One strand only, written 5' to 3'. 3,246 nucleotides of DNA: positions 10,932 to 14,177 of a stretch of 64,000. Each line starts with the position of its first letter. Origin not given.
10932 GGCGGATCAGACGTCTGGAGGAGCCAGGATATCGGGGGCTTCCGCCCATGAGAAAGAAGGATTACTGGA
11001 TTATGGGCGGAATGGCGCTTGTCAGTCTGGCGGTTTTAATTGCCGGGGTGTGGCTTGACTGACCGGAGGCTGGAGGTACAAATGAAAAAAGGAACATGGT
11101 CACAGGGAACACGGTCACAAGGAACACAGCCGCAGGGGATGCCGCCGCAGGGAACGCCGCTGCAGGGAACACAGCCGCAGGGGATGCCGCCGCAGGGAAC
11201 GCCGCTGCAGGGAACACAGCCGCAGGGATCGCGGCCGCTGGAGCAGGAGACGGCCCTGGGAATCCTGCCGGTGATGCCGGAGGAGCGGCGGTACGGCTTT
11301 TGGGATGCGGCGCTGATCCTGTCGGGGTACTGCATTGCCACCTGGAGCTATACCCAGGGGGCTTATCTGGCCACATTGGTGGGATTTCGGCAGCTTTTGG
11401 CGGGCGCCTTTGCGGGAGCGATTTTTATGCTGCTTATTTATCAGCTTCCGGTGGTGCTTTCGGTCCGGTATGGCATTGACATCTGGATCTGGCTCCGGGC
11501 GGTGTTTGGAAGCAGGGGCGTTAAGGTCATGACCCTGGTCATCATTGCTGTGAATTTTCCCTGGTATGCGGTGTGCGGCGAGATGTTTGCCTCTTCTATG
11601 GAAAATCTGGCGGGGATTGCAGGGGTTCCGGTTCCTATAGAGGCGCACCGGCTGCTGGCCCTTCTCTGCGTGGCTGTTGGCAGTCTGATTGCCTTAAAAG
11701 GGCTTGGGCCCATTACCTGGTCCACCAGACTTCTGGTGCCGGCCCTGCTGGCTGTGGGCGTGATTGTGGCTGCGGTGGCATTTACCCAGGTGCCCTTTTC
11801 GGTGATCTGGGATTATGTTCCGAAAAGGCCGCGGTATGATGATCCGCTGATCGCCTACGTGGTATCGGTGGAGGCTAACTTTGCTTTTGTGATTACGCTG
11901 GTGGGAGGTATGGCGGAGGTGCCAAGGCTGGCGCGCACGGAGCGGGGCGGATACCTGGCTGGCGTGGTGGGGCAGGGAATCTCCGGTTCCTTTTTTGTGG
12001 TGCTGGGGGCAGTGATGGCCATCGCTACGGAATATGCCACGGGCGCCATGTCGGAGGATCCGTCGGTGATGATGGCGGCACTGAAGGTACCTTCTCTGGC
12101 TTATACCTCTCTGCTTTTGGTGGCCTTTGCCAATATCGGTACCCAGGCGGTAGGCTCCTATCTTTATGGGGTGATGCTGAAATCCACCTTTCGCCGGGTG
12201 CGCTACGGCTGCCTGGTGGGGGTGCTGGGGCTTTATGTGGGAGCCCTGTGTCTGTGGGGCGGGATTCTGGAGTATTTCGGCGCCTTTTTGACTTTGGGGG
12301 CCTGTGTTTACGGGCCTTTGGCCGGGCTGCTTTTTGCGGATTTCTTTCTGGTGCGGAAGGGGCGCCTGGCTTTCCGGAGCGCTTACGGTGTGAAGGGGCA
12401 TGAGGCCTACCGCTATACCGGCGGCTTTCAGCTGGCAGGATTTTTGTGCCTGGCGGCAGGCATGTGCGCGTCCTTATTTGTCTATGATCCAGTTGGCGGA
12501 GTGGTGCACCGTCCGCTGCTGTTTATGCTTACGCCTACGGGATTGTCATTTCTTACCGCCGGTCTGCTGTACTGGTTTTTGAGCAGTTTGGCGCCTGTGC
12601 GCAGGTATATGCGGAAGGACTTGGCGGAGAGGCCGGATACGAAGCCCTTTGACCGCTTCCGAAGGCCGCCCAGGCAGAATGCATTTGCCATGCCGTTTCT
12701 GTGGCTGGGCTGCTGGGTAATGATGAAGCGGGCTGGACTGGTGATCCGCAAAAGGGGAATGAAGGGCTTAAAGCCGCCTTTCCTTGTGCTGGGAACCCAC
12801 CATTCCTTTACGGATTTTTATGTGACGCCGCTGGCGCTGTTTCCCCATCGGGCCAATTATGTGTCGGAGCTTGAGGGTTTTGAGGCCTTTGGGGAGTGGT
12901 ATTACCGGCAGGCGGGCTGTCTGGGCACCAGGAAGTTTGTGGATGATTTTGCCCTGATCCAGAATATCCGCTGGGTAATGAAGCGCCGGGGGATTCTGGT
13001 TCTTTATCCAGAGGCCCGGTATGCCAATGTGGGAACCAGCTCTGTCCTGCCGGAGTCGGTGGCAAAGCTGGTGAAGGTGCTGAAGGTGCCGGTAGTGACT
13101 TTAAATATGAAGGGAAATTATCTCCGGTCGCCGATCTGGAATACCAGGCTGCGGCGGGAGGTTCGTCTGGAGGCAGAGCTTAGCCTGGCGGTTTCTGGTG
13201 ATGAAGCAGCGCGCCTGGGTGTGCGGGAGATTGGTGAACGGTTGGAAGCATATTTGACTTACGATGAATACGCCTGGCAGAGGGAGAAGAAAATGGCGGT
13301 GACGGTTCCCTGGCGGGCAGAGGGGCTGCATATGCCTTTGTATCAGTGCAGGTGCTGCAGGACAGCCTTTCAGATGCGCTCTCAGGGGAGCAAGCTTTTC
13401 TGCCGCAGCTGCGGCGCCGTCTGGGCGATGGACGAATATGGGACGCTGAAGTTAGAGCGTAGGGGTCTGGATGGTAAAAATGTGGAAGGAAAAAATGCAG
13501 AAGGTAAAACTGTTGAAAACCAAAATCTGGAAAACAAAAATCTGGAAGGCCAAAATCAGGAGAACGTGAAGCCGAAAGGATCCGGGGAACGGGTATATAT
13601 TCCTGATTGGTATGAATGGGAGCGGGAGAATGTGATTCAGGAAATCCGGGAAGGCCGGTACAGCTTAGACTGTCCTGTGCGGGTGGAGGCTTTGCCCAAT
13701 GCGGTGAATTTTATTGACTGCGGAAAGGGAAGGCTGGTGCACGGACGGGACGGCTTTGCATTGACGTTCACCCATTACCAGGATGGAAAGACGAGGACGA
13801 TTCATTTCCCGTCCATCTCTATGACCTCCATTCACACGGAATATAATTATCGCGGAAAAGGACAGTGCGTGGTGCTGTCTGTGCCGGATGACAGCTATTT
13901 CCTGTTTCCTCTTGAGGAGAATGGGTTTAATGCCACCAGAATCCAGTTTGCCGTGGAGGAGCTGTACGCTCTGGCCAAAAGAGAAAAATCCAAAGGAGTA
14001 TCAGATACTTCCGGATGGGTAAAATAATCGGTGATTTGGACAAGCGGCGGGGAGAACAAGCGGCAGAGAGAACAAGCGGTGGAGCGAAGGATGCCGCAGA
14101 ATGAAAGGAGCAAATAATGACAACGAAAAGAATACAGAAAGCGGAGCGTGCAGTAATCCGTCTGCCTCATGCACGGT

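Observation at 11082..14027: NCS1-like permease fused to a PlsC-type acyltransferase and a zinc ribbon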

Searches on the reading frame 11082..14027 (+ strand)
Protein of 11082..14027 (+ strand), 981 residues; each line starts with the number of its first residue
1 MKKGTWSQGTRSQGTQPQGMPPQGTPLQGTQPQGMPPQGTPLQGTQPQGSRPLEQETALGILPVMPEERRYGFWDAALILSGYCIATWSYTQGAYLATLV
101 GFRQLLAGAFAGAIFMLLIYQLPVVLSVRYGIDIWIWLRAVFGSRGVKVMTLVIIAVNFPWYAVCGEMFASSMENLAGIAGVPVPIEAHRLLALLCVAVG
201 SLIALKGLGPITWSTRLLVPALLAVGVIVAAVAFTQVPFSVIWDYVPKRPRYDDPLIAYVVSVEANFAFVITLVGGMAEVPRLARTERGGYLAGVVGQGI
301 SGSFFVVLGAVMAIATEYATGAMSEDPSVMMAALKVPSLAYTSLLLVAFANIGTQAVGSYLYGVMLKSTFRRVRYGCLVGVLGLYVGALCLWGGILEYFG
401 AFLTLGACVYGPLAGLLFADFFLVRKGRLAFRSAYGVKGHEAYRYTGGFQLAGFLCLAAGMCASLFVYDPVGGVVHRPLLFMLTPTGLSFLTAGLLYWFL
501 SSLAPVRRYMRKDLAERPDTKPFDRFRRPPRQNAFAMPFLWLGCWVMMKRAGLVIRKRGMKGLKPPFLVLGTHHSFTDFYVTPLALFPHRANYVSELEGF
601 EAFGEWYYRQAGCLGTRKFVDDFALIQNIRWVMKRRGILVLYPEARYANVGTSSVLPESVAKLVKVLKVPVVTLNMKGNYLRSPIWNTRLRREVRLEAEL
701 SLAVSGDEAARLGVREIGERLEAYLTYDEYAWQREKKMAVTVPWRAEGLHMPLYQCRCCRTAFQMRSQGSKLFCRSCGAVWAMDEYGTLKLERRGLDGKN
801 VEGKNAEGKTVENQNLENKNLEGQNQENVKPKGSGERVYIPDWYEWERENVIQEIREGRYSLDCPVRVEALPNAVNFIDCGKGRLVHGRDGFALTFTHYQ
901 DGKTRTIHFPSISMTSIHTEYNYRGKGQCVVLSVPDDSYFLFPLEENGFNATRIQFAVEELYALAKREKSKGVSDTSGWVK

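Call 3: search_protein_families(library=pfam, proteins=[window:11082-14027:+], max_evalue=1)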
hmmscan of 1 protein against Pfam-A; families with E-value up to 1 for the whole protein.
window:11082-14027:+ (981 aa): 7 families
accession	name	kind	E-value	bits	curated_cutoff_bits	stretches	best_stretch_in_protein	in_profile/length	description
PF02133.21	Transp_cyt_pur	-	1.2e-15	57.8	23.5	1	63-468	1-417/440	Permease for cytosine/purines, uracil, thiamine, allantoin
PF10080.14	FtrD-like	-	0.019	15.5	26.3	1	735-787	15-67/101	Membrane iron-sulfur containing protein FtrD-like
PF01553.26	Acyltransferase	-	0.045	14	23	1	564-676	13-131/132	Acyltransferase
PF16046.10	FAM76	-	0.11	12.4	28.5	1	751-787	30-64/298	FAM76 protein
PF01363.27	FYVE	-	0.19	12.3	27.8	1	755-781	10-34/67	FYVE zinc finger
PF17283.8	Zn_ribbon_SprT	-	0.83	10.2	28.1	0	754-778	5-31/38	SprT-like zinc ribbon domain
PF13127.11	DUF3955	-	0.95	9.9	22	1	445-497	4-52/59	Protein of unknown function (DUF3955)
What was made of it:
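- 11244..12626 (+): NCS1-like LeuT-fold carrier domain, residues about 55-515, with 12 TM helices. PF02133 scores 57.8 bits (call 3).
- On NCS1 (nucleobase:cation symporter-1, Pfam PF02133, TCDB 2.A.39): PF02133 scores 57.8 bits against a cut-off of 23.5, over residues 63-468 and profile positions 1-417 of 440 (call 3).
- On PlsC / LPLAT acyltransferase superfamily (Pfam PF01553): The window protein scores 14 bits, below the cut-off of 23 (call 3).
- On LplT-Aas lysophospholipid remodelling system: The ORF has no AMP-binding domain (call 3).
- Closest known: PlsC. Different: The window protein alone is below the Pfam threshold (call 3).
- Checked: PF02133 Transp_cyt_pur, residues 63-468, 57.8 bits against a cut-off of 23.5 (call 3). 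PF01553 Acyltransferase, residues 564-676, only 14 bits against a cut-off of 23 on this protein alone (call 3).
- The protein has no acyl-ACP synthetase domain (call 3).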

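Call 4: search_protein_families(library=ncbifam, proteins=[window:11082-14027:+], max_evalue=1)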
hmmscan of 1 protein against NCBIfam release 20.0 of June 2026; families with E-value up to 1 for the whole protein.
window:11082-14027:+ (981 aa): 3 families
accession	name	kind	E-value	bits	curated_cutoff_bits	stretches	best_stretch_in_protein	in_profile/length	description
TIGR00800.1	ncs1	subfamily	8.5e-15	54.4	353.1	1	60-457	3-426/447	NCS1 family nucleobase:cation symporter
NF008241.0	PRK11017.1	equivalog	2.6e-10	39.6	326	1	65-431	12-353/416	cytosine permease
NF008476.1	PRK11375.1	equivalog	0.004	16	620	1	93-465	45-435/467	allantoin permease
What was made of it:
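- On NCS1 (nucleobase:cation symporter-1, Pfam PF02133, TCDB 2.A.39): 54 bits against 353, 40 against 326 and 16 against 620 (call 4).
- Closest known: NCS1 transporters Mhp1. Different: Identity is only 16-19%, and TIGR00800 scores 54 bits against a cut-off of 353 (call 4).
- TIGR00800 scores far below its cut-off, so the carrier is a divergent subfamily of unknown specificity (call 4).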

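Call 5: find_homologous_proteins(query=window:11082-14027:+, max_evalue=0.001)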
Query window:11082-14027:+ (981 aa): 125 proteins with E <= 0.001 among 8000 candidates; the best 120 are listed.
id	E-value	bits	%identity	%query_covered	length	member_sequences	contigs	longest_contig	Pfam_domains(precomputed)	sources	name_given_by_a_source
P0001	0.0e+0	2184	97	100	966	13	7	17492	PF02133.22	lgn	-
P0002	0.0e+0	1675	81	94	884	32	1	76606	PF02133.22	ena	-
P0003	0.0e+0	1491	73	93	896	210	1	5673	PF02133.22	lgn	-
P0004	0.0e+0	1387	66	92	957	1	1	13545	PF02133.22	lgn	-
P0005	0.0e+0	1373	66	94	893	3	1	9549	PF02133.22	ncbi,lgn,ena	-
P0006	0.0e+0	1351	66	93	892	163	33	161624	PF02133.22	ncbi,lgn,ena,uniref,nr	ncbi:hypothetical protein DWV29_20300 [Enterocloster asparagiformis]|uniref:Phospholipid/glycerol ac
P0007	0.0e+0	1319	63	93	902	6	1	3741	PF02133.22,PF01553.27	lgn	-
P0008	0.0e+0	1316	62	93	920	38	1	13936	PF02133.22,PF01553.27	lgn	-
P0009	0.0e+0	1315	63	94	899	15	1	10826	PF02133.22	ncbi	-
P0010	0.0e+0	1312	63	93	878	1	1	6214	PF02133.22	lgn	-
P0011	0.0e+0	1308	62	96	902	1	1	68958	PF02133.22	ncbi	-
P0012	0.0e+0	1307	61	97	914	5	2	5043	PF02133.22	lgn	-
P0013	0.0e+0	1306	62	94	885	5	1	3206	PF02133.22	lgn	-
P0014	0.0e+0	1304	63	94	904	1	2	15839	PF02133.22,PF01553.27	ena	-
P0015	0.0e+0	1304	62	93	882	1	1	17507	PF02133.22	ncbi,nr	ncbi:MAG: cytosine permease [Lachnospiraceae bacterium]|nr:cytosine permease [Lachnospiraceae bacter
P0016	0.0e+0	1299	62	93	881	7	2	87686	PF02133.22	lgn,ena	-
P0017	0.0e+0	1299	62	94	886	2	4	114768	PF02133.22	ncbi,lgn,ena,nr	ncbi:MAG: cytosine permease [Lachnospira sp.]|nr:cytosine permease [Lachnospira sp.]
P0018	0.0e+0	1298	62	93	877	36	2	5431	PF02133.22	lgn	-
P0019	0.0e+0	1298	62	94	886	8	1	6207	PF02133.22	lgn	-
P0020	0.0e+0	1298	62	93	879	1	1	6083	PF02133.22,PF01553.27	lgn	-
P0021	0.0e+0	1298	62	93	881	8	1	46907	PF02133.22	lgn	-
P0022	0.0e+0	1298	62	93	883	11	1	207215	PF02133.22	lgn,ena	-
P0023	0.0e+0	1297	62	94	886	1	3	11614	PF02133.22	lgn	-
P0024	0.0e+0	1297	62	93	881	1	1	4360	PF02133.22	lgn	-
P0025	0.0e+0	1297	62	94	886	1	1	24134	PF02133.22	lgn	-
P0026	0.0e+0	1296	62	93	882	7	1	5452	PF02133.22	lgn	-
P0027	0.0e+0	1296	62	93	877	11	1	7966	PF02133.22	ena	-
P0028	0.0e+0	1296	62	94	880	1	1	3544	PF02133.22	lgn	-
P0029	0.0e+0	1294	62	93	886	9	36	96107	PF02133.22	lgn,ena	-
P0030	0.0e+0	1292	61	94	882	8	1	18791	PF02133.22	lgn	-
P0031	0.0e+0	1289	61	93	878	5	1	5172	PF02133.22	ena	-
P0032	0.0e+0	1288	62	93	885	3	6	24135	PF02133.22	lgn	-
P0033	0.0e+0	1288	61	93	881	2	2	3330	PF02133.22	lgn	-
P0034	0.0e+0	1287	61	94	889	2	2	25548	PF02133.22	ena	-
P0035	0.0e+0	1285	62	94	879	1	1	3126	PF02133.22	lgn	-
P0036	0.0e+0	1283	62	93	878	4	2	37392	PF02133.22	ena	-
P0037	0.0e+0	1283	61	94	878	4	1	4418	PF02133.22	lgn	-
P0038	0.0e+0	1283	62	94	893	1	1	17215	PF02133.22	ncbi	-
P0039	0.0e+0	1282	62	93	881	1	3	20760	PF02133.22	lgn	-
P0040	0.0e+0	1278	62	93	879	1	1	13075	PF02133.22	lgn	-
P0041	0.0e+0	1277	61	94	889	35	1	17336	PF02133.22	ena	-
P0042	0.0e+0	1276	61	94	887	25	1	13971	PF02133.22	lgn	-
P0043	0.0e+0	1275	61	93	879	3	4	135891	PF02133.22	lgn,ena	-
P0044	0.0e+0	1273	61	94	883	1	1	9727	PF02133.22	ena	-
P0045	0.0e+0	1268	62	93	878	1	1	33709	PF02133.22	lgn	-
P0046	0.0e+0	1268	61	93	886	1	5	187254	PF02133.22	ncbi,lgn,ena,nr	ncbi:MAG: cytosine permease [Lachnospiraceae bacterium]|nr:cytosine permease [Lachnospiraceae bacter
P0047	0.0e+0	1267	61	93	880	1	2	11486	PF02133.22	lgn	-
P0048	0.0e+0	1265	61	93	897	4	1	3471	PF02133.22,PF01553.27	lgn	-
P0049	0.0e+0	1264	60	94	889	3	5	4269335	PF02133.22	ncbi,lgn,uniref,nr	ncbi:cytosine permease [Acetivibrio mesophilus]|uniref:Phospholipid/glycerol acyltransferase domain-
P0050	0.0e+0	1261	60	95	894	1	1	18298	PF02133.22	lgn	-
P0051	0.0e+0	1258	58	93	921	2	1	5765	PF02133.22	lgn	-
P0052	0.0e+0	1258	60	94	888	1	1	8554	PF02133.22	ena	-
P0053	0.0e+0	1257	59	93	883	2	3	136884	PF02133.22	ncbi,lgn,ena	-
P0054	0.0e+0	1255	61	93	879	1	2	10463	PF02133.22,PF01553.27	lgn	-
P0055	0.0e+0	1255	60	93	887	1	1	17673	PF02133.22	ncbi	-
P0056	0.0e+0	1253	61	93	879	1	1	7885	PF02133.22,PF01553.27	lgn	-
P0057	0.0e+0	1251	60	94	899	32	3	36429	PF02133.22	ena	-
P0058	0.0e+0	1246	59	93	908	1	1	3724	PF02133.22,PF01553.27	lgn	-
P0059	0.0e+0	1233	59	93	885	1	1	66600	PF02133.22,PF01553.27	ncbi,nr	ncbi:MAG: cytosine permease [Lachnospiraceae bacterium]|nr:cytosine permease [Lachnospiraceae bacter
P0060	0.0e+0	1226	58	94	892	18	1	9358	PF02133.22,PF01553.27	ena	-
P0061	0.0e+0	1226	59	93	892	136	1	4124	PF02133.22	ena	-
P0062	0.0e+0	1219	58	94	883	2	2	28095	PF02133.22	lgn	-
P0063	0.0e+0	1213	60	93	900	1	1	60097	PF02133.22,PF01553.27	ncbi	-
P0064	0.0e+0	1212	59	94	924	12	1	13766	PF02133.22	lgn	-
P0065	0.0e+0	1211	60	93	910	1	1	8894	PF02133.22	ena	-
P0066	0.0e+0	1210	59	93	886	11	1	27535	PF02133.22,PF01553.27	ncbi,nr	ncbi:MAG: cytosine permease [Saccharofermentans sp.]|nr:cytosine permease [Saccharofermentans sp.]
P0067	0.0e+0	1209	59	93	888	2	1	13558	PF02133.22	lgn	-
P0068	0.0e+0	1207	58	94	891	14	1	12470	PF02133.22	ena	-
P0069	0.0e+0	1203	58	93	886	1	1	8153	PF02133.22,PF01553.27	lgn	-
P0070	0.0e+0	1202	58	93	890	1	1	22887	PF02133.22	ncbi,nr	ncbi:MAG: cytosine permease [Eubacterium sp.]|nr:cytosine permease [Eubacterium sp.]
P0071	0.0e+0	1201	57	94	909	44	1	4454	PF02133.22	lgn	-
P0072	0.0e+0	1201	58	93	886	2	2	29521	PF02133.22,PF01553.27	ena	-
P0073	0.0e+0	1201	59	93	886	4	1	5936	PF02133.22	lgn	-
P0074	0.0e+0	1200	58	94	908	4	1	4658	PF02133.22,PF01553.27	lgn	-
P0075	0.0e+0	1200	58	93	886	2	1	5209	PF02133.22,PF01553.27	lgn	-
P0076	0.0e+0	1200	58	93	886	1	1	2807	PF02133.22,PF01553.27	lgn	-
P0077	0.0e+0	1199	58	93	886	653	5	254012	PF02133.22,PF01553.27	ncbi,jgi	jgi:cytosine/uracil/thiamine/allantoin permease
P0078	0.0e+0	1198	58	93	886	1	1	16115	PF02133.22,PF01553.27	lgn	-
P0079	0.0e+0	1197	58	93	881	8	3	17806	PF02133.22,PF01553.27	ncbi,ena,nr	ncbi:MAG: cytosine permease [Eubacterium sp.]|nr:cytosine permease [Eubacterium sp.]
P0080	0.0e+0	1194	57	94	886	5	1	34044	PF02133.22,PF01553.27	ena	-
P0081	0.0e+0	1193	58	93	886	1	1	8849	PF02133.22,PF01553.27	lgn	-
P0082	0.0e+0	1192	58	93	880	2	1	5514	PF02133.22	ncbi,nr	ncbi:MAG: cytosine permease [Saccharofermentans sp.]|nr:cytosine permease [Saccharofermentans sp.]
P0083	0.0e+0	1191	57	93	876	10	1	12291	PF02133.22,PF01553.27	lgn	-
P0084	0.0e+0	1187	58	94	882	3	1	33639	PF02133.22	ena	-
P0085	0.0e+0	1178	58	93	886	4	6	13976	PF02133.22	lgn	-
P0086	0.0e+0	1177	58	93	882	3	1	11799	PF02133.22,PF01553.27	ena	-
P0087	0.0e+0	1175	58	93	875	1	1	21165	PF02133.22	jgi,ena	-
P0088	0.0e+0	1172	57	94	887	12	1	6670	PF02133.22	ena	-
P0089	0.0e+0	1166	57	93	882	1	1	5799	PF02133.22,PF01553.27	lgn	-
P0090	0.0e+0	1164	56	94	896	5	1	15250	PF02133.22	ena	-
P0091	0.0e+0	1162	57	93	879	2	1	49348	PF02133.22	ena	-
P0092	0.0e+0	1158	58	93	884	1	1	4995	PF02133.22,PF01553.27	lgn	-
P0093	0.0e+0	1157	57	93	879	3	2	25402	PF02133.22,PF01553.27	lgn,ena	-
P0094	0.0e+0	1155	57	93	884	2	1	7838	PF02133.22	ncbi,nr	ncbi:MAG: cytosine permease [Clostridiales bacterium]|nr:cytosine permease [Clostridiales bacterium]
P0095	0.0e+0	1155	56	95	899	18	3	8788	PF02133.22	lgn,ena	-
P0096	0.0e+0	1153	55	94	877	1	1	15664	PF02133.22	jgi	-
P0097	0.0e+0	1151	56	93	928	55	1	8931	PF02133.22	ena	-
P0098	0.0e+0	1148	56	93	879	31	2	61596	PF02133.22,PF01553.27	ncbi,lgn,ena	-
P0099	0.0e+0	1147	56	93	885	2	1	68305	PF02133.22,PF01553.27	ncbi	-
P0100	0.0e+0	1143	57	93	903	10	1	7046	PF02133.22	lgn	-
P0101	0.0e+0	1142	55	94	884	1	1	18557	PF02133.22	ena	-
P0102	0.0e+0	1141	57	94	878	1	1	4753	PF02133.22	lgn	-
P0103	0.0e+0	1138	58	94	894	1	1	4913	PF02133.22,PF01553.27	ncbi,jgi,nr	ncbi:MAG: cytosine permease [Clostridiales bacterium]|jgi:purine-cytosine permease-like protein|nr:c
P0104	0.0e+0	1137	54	94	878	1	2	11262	PF02133.22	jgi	-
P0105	0.0e+0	1130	57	94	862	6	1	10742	PF02133.22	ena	-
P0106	0.0e+0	1126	55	94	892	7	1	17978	PF02133.22,PF01553.27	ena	-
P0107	0.0e+0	1124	60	83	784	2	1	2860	PF02133.22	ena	-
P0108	0.0e+0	1119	56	93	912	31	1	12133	PF02133.22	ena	-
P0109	0.0e+0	1117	55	94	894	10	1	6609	PF02133.22,PF01553.27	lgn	-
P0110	0.0e+0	1116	55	93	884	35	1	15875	PF02133.22,PF01553.27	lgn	-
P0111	0.0e+0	1093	55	93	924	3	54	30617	PF02133.22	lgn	-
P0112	0.0e+0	1091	54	94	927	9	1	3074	PF02133.22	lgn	-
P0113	0.0e+0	1084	54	93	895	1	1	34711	PF02133.22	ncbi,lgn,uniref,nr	ncbi:Purine-cytosine permease [Pilibacter termitis]|uniref:Purine-cytosine permease n=1 Tax=Pilibact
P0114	0.0e+0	1065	57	85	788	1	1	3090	PF02133.22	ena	-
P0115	0.0e+0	1063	55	87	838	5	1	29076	PF02133.22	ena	-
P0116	0.0e+0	1023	68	67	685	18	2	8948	PF02133.22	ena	-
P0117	4.7e-291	986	57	79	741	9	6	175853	PF02133.22,PF01553.27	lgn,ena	-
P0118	1.2e-289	981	68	65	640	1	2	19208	PF02133.22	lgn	-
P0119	2.8e-287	974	62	70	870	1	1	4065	PF02133.22,PF01553.27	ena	-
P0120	6.2e-287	973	62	71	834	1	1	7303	PF02133.22,PF01553.27,PF02634.22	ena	-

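Call 16: find_encoding_contigs(protein=P0049, flank=8000, max_places=2)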
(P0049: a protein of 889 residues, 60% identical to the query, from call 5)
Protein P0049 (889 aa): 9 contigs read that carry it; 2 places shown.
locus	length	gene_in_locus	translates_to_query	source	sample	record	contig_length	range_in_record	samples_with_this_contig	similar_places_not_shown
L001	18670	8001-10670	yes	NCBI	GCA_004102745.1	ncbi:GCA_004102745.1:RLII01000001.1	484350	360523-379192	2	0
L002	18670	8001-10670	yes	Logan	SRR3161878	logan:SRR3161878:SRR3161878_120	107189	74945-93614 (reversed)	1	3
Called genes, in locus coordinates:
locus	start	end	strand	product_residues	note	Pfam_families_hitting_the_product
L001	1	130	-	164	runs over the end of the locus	-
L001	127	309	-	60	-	-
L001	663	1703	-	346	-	PF09587:PGA_cap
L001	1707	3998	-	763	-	PF11369:DUF3160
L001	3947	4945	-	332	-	-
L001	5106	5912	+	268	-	PF00376:MerR, PF13411:MerR_1, PF00376:MerR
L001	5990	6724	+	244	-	PF02463:SMC_N (weak), PF00005:ABC_tran, PF13304:AAA_21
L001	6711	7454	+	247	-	PF01061:ABC2_membrane, PF12698:ABC2_membrane_3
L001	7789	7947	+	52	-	-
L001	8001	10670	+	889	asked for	PF02133:Transp_cyt_pur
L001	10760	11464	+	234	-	PF00753:Lactamase_B, PF19583:ODP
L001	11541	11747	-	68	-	PF06445:GyrI-like, PF14526:Cass2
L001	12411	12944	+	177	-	PF02357:NusG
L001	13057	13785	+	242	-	-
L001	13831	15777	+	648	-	PF01012:ETF, PF00766:ETF_alpha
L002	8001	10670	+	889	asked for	PF02133:Transp_cyt_pur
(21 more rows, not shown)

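Call 17: find_encoding_contigs(protein=P0113, flank=8000, max_places=2)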
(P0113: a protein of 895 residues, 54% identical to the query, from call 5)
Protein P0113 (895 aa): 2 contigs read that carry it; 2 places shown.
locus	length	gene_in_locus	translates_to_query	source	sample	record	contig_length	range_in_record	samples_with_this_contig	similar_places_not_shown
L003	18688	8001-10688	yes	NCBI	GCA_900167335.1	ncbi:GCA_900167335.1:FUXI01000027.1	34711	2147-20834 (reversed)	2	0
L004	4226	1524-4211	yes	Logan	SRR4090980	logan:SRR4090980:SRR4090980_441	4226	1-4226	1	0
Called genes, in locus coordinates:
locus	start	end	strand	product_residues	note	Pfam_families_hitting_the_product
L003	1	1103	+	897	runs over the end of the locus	PF02687:FtsX, PF12704:MacB_PCD, PF02687:FtsX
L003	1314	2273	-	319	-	PF01040:UbiA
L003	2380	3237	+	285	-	PF04439:Adenyl_transf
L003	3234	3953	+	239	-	PF00702:Hydrolase, PF13419:HAD_2, PF13242:Hydrolase_like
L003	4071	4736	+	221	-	-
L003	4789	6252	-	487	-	PF09903:DUF2130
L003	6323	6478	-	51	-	-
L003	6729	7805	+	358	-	PF02424:ApbE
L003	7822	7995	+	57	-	-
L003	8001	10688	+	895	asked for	PF02133:Transp_cyt_pur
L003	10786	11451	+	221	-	PF02517:Rce1-like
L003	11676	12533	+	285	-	PF03193:RsgA_GTPase (faint), PF00350:Dynamin_N (faint), PF01926:MMR_HSR1, PF02421:FeoB_N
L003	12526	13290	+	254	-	PF27457:RNase_HII_N, PF01351:RNase_HII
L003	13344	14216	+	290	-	PF02481:DNA_processg_A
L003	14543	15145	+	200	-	PF13353:Fer4_12, PF04055:Radical_SAM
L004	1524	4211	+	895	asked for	PF02133:Transp_cyt_pur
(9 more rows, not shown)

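Call 47: find_encoding_contigs(protein=P0006, flank=6000, max_places=1)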
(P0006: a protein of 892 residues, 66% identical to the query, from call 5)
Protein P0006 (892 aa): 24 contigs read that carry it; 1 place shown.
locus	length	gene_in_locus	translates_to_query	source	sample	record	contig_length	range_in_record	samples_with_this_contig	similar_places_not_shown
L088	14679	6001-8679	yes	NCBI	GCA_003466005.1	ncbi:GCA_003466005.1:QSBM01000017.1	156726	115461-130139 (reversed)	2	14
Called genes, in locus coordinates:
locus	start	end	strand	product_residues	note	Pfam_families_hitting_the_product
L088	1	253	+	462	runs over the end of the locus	PF28494:GlyRS_ins_1 (weak), PF00587:tRNA-synt_2b, PF03129:HGTP_anticodon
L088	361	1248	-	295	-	PF02666:PS_Dcarbxylase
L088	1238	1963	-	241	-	PF14378:PAP2_3 (weak)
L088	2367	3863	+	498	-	PF00672:HAMP, PF00512:HisKA, PF02518:HATPase_c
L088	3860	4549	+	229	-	PF00072:Response_reg, PF00486:Trans_reg_C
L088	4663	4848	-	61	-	-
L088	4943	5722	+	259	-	PF08220:HTH_DeoR, PF08279:HTH_11 (weak), PF00455:DeoRC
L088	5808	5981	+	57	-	-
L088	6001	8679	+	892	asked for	PF02133:Transp_cyt_pur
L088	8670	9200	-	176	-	PF12844:HTH_19 (faint), PF13560:HTH_31, PF01381:HTH_3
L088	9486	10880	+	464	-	PF03606:DcuC, PF03806:ABG_transport (faint), PF03553:Na_H_antiporter, PF06808:DctM (weak), PF02667:SCFA_trans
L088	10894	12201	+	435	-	PF01546:Peptidase_M20, PF07687:M20_dimer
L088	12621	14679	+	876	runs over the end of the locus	PF01326:PPDK_N, PF00391:PEP-utilizers, PF02896:PEP-utilizers_C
